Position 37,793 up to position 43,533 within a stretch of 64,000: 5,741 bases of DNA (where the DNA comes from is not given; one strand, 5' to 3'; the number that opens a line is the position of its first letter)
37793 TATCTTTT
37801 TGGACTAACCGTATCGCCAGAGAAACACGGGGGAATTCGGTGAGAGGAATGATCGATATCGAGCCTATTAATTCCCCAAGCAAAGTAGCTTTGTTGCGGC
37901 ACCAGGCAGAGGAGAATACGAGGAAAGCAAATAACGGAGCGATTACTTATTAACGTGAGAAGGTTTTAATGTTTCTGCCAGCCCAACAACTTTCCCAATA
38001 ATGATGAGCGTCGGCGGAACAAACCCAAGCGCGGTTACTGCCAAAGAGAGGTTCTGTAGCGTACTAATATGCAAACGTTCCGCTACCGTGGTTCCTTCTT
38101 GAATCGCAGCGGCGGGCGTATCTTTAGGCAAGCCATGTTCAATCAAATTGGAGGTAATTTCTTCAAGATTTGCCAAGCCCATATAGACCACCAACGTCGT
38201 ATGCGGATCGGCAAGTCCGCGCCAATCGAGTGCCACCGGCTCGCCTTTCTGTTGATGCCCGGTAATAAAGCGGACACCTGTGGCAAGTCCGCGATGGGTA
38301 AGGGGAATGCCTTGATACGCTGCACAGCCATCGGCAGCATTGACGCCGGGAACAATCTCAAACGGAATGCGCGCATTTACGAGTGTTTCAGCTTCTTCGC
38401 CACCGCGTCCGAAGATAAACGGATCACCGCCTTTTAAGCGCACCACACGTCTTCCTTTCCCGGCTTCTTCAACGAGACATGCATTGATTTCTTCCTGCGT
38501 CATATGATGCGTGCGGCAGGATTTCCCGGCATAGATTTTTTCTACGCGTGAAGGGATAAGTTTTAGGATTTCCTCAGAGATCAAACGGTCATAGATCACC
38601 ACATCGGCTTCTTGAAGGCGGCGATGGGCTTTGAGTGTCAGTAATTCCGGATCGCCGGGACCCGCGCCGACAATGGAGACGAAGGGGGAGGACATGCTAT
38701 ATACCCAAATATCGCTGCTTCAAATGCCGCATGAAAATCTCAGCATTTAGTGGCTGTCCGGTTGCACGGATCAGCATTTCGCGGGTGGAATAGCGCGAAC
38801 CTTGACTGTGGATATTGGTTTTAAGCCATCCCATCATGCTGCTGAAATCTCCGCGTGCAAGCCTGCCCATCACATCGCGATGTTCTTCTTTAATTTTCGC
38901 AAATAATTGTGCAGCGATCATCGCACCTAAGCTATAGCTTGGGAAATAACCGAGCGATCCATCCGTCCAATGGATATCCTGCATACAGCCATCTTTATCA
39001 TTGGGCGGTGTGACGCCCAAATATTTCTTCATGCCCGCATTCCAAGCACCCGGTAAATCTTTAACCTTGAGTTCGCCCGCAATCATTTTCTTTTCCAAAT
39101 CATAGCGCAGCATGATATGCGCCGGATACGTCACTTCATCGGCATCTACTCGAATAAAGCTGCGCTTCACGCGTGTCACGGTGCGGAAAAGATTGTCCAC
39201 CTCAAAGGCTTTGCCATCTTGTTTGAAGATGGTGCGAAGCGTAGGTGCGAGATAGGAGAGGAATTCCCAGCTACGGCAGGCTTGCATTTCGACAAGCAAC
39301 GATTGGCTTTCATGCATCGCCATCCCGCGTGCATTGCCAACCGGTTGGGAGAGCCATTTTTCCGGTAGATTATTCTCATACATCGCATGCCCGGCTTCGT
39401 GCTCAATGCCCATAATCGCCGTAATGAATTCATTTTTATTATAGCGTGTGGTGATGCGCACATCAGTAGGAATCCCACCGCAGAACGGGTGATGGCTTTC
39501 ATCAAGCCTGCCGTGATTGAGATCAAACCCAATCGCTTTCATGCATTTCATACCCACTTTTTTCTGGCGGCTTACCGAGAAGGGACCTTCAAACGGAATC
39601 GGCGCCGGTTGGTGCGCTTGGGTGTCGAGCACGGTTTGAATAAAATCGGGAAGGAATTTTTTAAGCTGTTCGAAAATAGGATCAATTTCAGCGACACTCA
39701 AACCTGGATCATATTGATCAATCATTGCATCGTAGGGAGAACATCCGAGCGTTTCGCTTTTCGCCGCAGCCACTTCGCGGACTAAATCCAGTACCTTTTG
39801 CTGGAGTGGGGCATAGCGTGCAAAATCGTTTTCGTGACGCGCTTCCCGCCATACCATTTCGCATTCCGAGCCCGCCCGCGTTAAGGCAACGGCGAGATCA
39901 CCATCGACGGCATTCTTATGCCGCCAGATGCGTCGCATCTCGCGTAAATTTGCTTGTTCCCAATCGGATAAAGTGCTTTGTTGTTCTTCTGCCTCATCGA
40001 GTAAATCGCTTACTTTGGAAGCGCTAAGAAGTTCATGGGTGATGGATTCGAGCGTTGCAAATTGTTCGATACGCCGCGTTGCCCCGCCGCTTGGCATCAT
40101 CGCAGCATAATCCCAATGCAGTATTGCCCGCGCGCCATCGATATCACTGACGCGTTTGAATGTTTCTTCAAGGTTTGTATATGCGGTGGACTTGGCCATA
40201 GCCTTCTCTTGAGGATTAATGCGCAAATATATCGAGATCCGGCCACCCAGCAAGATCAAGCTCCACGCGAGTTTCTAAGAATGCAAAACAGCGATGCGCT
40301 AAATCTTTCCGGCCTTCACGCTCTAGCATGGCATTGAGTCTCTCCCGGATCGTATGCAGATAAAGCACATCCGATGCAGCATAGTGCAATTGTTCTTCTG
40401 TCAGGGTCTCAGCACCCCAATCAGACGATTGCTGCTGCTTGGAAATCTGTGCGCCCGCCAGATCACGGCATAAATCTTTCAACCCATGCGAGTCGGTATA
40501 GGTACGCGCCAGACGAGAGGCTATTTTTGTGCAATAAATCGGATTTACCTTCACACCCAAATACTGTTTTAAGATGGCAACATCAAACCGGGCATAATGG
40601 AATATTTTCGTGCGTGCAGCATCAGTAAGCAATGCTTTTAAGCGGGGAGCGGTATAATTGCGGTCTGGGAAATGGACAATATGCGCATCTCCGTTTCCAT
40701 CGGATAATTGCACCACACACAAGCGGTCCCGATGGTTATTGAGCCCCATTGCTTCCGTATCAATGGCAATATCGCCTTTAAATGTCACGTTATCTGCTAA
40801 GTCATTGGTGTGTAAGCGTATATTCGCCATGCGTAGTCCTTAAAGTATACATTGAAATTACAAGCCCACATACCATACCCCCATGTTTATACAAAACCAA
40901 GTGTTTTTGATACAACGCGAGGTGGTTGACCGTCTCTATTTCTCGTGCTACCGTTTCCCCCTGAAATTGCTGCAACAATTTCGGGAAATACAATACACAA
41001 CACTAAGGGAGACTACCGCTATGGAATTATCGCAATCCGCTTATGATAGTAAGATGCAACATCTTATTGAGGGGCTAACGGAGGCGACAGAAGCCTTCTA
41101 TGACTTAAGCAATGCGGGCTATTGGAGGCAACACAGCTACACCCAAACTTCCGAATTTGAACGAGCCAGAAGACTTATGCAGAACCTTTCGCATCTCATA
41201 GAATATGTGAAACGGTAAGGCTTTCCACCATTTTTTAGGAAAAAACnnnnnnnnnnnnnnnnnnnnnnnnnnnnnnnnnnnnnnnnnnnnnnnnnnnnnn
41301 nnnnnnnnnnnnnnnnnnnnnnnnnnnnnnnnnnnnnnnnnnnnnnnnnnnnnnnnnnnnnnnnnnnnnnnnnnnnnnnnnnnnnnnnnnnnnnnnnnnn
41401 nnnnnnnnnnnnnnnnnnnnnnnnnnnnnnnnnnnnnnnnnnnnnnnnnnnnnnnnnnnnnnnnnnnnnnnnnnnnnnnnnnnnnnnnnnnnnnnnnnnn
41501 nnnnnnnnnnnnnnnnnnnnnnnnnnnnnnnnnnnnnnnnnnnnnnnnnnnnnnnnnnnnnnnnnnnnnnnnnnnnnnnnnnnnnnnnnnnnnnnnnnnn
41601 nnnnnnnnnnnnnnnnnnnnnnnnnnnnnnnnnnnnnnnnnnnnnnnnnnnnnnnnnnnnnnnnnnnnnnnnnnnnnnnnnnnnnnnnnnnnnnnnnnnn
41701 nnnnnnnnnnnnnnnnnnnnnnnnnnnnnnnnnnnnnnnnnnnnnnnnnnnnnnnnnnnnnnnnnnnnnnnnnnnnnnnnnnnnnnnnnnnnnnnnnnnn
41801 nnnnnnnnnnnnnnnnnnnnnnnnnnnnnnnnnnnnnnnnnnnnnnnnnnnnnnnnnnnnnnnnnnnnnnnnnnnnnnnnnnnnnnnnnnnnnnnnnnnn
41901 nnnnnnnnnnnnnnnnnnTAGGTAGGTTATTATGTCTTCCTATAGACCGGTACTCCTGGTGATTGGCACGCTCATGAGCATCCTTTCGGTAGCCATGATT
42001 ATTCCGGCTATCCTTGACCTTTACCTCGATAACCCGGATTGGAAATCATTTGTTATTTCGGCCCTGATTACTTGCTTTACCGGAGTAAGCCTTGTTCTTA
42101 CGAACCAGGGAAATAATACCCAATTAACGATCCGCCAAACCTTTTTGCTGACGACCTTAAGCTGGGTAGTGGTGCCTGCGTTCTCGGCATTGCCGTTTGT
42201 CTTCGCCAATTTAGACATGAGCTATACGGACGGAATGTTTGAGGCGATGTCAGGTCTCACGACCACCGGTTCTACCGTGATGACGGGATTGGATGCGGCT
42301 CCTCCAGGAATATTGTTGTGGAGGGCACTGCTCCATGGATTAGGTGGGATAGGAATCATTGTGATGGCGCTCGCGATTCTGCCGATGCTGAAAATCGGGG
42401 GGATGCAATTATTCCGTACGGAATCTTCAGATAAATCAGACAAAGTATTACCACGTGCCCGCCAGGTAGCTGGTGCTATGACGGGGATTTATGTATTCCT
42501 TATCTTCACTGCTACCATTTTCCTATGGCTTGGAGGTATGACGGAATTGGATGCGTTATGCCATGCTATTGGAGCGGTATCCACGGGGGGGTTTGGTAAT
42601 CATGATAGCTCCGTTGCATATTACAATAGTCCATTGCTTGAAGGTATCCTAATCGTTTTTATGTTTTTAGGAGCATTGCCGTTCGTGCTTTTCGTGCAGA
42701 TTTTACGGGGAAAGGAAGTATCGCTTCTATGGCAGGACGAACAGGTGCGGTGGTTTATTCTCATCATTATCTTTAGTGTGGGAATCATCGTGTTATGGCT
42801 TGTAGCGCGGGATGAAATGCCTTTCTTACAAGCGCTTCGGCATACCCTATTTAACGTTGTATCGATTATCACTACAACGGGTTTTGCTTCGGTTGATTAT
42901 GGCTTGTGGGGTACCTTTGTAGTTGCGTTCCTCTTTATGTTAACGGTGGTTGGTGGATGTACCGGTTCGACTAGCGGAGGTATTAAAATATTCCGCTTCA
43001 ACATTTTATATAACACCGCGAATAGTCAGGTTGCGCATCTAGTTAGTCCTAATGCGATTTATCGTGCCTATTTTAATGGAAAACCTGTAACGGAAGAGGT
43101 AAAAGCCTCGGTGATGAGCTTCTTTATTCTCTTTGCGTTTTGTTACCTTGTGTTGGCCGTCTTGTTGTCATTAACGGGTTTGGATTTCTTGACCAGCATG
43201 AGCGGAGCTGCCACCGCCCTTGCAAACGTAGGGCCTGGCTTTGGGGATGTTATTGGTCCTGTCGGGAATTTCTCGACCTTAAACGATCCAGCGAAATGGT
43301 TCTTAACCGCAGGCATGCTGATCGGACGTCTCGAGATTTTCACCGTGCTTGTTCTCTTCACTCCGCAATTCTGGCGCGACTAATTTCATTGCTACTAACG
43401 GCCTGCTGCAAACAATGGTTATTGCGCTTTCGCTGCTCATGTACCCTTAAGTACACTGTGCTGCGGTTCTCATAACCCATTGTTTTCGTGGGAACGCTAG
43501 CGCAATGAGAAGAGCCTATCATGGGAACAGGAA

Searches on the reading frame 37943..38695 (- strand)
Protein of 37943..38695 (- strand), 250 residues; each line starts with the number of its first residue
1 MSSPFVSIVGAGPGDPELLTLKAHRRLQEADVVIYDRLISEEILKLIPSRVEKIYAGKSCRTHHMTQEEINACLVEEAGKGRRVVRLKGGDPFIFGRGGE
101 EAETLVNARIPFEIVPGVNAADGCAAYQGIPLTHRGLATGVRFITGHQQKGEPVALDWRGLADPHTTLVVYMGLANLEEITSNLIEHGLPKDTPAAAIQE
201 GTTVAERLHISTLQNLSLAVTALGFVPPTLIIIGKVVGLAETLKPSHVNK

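Call 8: search_protein_families(library=pfam, proteins=[window:37943-38695:-], max_evalue=0.01)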
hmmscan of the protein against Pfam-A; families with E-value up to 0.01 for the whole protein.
window:37943-38695:- (250 aa): 1 family
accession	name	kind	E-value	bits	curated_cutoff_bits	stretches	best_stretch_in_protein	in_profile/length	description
PF00590.25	TP_methylase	-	4.5e-53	180.8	27.8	1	6-216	2-211/212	Tetrapyrrole (Corrin/Porphyrin) Methylases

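Call 12: find_encoding_contigs(protein=window:37943-38695:-, flank=6000, max_places=10)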
Protein window:37943-38695:- (250 aa): 3 contigs read that carry it; 2 places shown.
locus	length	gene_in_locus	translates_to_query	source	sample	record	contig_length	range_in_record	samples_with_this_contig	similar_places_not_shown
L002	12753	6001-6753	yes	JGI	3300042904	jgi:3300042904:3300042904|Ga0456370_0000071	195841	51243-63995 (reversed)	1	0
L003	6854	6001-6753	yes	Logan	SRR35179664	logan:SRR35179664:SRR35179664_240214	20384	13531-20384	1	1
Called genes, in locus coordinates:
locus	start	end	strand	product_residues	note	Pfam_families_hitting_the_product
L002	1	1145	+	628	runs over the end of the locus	PF00512:HisKA, PF02518:HATPase_c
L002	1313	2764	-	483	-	PF02386:TrkH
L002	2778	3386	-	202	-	PF01227:GTP_cyclohydroI, PF14489:QueF (faint)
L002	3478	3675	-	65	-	-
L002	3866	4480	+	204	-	PF01612:DNA_pol_A_exo1, PF13482:RNase_H_2 (faint)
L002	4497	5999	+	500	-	PF02074:Peptidase_M32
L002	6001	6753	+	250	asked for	PF00590:TP_methylase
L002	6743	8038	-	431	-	-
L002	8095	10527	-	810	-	PF13637:Ank_4 (faint), PF00023:Ank (faint), PF13606:Ank_3 (faint), PF13857:Ank_5 (faint), PF12796:Ank_2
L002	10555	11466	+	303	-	PF00483:NTP_transferase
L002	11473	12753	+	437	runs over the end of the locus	PF03721:UDPG_MGDP_dh_N, PF00984:UDPG_MGDP_dh, PF03720:UDPG_MGDP_dh_C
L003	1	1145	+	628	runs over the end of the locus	PF00512:HisKA, PF02518:HATPase_c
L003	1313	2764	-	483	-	PF02386:TrkH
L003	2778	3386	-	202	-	PF01227:GTP_cyclohydroI, PF14489:QueF (faint)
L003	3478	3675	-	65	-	-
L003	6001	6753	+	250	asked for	PF00590:TP_methylase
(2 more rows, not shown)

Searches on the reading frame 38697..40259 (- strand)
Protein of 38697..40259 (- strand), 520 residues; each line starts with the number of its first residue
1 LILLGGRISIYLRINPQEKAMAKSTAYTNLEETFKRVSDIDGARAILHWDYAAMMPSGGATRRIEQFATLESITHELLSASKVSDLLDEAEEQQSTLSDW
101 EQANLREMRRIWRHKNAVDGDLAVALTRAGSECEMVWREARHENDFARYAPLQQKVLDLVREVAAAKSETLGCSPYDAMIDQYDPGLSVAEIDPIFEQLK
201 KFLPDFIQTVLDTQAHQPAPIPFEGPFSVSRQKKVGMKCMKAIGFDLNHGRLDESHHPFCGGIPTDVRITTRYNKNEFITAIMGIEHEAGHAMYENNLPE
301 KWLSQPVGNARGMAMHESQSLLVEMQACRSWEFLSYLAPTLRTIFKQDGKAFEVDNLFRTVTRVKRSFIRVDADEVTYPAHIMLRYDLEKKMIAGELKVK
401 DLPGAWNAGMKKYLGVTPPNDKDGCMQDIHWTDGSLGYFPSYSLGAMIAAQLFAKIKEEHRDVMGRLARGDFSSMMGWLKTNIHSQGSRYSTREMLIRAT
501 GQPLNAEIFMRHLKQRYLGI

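Call 8: search_protein_families(library=pfam, proteins=[window:38697-40259:-], max_evalue=0.01)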
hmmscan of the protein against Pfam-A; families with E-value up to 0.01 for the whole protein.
window:38697-40259:- (520 aa): 1 family
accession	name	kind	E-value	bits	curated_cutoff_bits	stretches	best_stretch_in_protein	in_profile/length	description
PF02074.21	Peptidase_M32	-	1.8e-169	564.9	25.1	1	30-517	2-489/489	Carboxypeptidase Taq (M32) metallopeptidase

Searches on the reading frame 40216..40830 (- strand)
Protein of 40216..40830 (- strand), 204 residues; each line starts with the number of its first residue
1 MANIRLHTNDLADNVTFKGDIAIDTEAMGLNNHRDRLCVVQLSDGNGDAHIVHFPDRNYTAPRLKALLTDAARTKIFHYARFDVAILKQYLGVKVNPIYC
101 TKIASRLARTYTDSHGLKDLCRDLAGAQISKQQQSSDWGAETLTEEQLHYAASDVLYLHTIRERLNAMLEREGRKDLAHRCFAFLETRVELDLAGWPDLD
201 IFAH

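Call 29: find_encoding_contigs(protein=window:40216-40830:-, flank=10000, max_places=10)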
Protein window:40216-40830:- (204 aa): 4 contigs read that carry it; 3 places shown.
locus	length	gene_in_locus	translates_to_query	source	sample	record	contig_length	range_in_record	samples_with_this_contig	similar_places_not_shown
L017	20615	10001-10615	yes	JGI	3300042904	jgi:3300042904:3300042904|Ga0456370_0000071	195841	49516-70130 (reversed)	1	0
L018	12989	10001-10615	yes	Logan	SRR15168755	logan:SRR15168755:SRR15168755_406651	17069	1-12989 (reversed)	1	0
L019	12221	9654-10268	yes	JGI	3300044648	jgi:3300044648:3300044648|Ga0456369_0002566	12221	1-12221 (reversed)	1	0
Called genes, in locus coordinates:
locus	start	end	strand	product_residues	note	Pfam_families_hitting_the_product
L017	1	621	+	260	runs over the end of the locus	PF00535:Glycos_transf_2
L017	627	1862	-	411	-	-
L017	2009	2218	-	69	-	PF04325:DUF465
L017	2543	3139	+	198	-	PF02441:Flavoprotein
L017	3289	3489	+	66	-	PF04325:DUF465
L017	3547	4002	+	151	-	PF00731:AIRC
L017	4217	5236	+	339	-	-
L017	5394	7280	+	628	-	PF00512:HisKA, PF02518:HATPase_c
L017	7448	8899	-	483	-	PF02386:TrkH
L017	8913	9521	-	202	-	PF01227:GTP_cyclohydroI, PF14489:QueF (faint)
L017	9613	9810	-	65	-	-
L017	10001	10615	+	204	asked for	PF01612:DNA_pol_A_exo1, PF13482:RNase_H_2 (faint)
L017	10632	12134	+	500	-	PF02074:Peptidase_M32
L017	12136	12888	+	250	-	PF00590:TP_methylase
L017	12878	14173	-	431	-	-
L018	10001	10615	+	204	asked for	PF01612:DNA_pol_A_exo1, PF13482:RNase_H_2 (faint)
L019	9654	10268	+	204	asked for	PF01612:DNA_pol_A_exo1, PF13482:RNase_H_2 (faint)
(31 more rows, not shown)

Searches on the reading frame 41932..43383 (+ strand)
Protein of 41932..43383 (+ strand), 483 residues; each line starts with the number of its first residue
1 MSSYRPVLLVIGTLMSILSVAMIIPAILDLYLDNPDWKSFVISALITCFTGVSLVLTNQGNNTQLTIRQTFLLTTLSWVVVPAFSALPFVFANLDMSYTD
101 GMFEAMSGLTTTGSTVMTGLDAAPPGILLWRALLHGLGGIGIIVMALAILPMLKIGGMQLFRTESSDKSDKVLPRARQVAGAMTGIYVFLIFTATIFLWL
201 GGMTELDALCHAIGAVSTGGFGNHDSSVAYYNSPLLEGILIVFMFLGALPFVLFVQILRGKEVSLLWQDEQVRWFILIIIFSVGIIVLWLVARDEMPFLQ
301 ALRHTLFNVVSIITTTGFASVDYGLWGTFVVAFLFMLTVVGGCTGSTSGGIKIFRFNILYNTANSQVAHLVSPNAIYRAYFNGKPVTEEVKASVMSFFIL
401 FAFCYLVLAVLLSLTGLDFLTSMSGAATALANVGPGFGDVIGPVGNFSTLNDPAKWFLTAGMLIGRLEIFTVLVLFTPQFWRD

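Call 8: search_protein_families(library=pfam, proteins=[window:41932-43383:+], max_evalue=0.01)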
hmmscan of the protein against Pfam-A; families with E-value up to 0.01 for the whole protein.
window:41932-43383:+ (483 aa): 1 family
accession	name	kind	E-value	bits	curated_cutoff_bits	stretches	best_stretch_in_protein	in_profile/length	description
PF02386.22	TrkH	-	1.1e-63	215.9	27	1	44-477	10-491/502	Cation transport protein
